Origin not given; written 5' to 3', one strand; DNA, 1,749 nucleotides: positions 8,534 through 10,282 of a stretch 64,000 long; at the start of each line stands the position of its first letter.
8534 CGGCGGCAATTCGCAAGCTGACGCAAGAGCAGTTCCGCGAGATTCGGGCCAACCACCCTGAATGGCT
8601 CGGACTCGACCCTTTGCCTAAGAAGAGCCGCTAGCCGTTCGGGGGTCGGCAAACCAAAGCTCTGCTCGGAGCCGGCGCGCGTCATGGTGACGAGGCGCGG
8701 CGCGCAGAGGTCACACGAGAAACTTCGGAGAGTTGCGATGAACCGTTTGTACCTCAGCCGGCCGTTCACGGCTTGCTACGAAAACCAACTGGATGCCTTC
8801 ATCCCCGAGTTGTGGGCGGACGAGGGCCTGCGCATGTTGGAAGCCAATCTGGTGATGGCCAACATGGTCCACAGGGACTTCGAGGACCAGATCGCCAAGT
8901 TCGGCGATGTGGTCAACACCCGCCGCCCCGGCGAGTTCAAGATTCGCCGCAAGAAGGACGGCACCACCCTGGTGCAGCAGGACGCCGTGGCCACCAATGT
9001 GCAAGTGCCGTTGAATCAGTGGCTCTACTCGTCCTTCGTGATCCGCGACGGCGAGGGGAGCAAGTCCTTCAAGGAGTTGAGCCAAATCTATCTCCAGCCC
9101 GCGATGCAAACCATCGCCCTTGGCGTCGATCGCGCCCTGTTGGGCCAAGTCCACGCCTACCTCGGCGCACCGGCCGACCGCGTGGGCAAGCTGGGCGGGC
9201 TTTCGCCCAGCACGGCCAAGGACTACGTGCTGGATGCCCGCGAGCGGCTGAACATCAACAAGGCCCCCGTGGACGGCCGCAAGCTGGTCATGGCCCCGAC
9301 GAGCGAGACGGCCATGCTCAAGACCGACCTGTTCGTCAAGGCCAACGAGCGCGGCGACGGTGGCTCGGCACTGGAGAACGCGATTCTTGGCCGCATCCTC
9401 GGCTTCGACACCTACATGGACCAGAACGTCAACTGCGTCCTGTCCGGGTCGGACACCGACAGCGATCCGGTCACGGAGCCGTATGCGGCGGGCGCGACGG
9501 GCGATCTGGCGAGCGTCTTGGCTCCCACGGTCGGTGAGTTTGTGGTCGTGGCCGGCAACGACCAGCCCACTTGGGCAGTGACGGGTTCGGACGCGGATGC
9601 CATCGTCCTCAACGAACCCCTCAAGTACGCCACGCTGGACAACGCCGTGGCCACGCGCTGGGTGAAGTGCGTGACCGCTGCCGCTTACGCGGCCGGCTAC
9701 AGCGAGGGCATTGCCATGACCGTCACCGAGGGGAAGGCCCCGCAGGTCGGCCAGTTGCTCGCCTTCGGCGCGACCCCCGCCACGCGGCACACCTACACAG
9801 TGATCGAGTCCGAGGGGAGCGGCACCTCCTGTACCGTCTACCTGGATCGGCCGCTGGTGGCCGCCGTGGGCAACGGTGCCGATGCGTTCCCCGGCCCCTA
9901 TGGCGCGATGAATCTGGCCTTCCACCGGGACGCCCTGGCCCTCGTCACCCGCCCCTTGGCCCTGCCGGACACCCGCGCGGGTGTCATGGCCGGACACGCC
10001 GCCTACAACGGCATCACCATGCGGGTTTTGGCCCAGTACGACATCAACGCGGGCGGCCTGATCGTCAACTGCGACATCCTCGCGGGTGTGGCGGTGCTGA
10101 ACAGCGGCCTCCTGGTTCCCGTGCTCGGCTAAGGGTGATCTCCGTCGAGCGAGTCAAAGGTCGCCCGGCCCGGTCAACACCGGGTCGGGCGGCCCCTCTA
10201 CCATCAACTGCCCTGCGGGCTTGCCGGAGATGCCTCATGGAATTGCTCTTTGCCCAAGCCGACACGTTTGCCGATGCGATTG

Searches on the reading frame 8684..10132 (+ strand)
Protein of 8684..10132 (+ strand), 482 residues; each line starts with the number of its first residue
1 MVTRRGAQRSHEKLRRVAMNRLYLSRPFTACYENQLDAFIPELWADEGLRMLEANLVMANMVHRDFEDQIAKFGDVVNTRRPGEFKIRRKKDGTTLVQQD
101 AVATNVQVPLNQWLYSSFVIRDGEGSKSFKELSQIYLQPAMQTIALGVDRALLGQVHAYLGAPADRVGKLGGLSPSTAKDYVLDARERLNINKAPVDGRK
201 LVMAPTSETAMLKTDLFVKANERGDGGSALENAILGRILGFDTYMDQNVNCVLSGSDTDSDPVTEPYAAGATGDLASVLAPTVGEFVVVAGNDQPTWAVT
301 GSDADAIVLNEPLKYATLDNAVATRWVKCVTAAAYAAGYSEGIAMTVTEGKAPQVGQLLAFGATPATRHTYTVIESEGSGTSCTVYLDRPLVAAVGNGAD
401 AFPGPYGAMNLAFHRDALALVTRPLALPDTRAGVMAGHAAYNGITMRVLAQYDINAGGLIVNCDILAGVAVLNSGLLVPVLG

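Call 11: search_protein_families(library=phrogs, proteins=[window:8684-10132:+], max_evalue=0.001)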
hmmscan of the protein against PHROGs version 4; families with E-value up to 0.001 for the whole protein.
window:8684-10132:+ (482 aa): 2 families
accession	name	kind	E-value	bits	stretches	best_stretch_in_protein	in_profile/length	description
phrog_283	-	head and packaging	1.8e-59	203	1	33-481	2-382/385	major head protein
phrog_267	-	head and packaging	2.4e-25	90.5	1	35-246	36-256/410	major head protein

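Call 12: search_protein_families(library=pfam, proteins=[window:8684-10132:+], max_evalue=0.001)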
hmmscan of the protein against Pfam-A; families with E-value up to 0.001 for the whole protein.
window:8684-10132:+ (482 aa): 1 family
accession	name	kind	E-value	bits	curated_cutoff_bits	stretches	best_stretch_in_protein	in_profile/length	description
PF11651.14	P22_CoatProtein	-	4.5e-31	108.5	24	2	37-256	7-222/423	P22 coat protein - gene protein 5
